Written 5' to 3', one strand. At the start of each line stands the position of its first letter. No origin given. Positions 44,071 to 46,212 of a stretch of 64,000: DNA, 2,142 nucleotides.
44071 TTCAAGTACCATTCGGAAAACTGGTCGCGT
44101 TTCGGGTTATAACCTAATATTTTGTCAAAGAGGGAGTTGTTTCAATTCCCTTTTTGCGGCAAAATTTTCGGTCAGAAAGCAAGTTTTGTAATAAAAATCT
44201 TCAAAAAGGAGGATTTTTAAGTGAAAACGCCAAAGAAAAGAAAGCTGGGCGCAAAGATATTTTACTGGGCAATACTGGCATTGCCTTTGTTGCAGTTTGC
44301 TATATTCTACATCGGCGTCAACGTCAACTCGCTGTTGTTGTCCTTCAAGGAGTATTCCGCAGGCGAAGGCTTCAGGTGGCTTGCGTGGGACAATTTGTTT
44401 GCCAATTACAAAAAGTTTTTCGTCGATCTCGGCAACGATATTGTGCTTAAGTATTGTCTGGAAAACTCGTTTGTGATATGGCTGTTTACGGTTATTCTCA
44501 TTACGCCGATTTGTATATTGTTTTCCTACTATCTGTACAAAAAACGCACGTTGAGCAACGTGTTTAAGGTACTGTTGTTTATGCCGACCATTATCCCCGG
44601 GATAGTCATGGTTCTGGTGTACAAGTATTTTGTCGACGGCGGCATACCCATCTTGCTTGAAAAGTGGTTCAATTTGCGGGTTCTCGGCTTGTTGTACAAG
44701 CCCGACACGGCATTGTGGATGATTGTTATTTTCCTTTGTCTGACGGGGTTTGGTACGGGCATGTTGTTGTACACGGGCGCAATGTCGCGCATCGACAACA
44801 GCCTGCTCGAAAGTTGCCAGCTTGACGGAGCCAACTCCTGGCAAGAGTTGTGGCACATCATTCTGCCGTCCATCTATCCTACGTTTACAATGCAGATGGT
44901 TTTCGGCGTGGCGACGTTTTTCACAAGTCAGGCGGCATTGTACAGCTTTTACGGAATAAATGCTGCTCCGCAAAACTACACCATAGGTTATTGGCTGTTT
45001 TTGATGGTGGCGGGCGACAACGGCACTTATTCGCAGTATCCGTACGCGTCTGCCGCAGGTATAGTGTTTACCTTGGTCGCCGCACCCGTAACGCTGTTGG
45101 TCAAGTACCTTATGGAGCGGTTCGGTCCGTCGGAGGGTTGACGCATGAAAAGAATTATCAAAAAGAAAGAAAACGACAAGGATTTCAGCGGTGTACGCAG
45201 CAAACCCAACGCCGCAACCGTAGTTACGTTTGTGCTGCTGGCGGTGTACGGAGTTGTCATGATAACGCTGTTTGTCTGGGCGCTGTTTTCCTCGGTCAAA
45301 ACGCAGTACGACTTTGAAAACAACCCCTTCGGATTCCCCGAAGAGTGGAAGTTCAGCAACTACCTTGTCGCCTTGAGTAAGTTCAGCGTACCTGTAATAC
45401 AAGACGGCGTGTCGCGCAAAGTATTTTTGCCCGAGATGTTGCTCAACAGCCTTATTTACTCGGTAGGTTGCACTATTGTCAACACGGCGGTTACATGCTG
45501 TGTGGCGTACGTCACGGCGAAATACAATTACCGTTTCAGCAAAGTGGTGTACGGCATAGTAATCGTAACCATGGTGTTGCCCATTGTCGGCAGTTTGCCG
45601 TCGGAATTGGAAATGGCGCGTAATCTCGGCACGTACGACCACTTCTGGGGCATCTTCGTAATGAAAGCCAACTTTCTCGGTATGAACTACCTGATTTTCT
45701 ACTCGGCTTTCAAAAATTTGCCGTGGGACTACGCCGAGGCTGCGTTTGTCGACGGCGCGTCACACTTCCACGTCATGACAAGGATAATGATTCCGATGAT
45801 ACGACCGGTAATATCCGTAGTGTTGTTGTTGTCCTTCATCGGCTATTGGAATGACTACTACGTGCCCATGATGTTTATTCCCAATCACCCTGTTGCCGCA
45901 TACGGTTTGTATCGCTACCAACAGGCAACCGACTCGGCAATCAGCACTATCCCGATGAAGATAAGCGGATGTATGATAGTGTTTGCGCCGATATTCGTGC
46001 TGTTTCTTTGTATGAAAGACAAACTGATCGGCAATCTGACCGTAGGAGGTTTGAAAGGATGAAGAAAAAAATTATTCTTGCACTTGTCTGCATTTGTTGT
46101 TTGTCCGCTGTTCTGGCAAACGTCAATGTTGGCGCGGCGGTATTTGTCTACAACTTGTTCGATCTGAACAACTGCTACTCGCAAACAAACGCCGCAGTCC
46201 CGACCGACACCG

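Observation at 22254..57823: The same seven-gene surface/import cassette occurs twice (22.3-37.1 kb and 42.5-57.8 kb)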

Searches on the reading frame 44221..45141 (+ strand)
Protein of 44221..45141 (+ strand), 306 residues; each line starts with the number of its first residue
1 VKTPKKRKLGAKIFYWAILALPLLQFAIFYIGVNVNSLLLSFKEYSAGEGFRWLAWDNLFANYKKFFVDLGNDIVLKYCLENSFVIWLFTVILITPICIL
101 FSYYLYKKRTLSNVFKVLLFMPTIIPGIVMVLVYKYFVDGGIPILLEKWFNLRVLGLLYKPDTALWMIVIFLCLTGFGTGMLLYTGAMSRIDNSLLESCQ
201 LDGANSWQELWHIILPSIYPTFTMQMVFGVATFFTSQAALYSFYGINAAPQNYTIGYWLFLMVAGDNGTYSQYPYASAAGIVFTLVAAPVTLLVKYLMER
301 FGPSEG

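Call 5: search_protein_families(library=pfam, proteins=[window:44221-45141:+], max_evalue=0.01)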
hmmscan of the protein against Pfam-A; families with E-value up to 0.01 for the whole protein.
window:44221-45141:+ (306 aa): 2 families
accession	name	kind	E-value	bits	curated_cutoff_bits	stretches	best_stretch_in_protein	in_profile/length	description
PF00528.27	BPD_transp_1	-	1.5e-13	51.3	26.4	1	100-301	7-178/184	Binding-protein-dependent transport system inner membrane component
PF19865.4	DUF6338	-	0.0077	16.3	26.5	1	111-211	2-86/205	Family of unknown function (DUF6338)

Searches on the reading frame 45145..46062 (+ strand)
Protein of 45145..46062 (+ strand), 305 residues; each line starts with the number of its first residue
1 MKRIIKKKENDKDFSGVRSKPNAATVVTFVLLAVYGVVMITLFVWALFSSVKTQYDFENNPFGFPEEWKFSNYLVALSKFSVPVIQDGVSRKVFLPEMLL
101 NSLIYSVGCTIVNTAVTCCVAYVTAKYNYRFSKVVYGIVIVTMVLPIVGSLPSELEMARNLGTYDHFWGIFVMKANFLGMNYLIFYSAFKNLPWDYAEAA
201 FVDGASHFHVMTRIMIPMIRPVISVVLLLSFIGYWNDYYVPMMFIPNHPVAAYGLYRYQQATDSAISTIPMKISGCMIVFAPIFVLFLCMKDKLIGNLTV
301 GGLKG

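Call 5: search_protein_families(library=pfam, proteins=[window:45145-46062:+], max_evalue=0.01)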
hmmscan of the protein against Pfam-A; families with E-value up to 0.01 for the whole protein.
window:45145-46062:+ (305 aa): 2 families
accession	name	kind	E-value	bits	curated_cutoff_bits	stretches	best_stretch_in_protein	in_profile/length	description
PF00528.27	BPD_transp_1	-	3.2e-16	60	26.4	1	121-287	5-165/184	Binding-protein-dependent transport system inner membrane component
PF24002.1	DUF7318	-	0.00076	20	27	0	22-54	20-52/128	Family of unknown function (DUF7318)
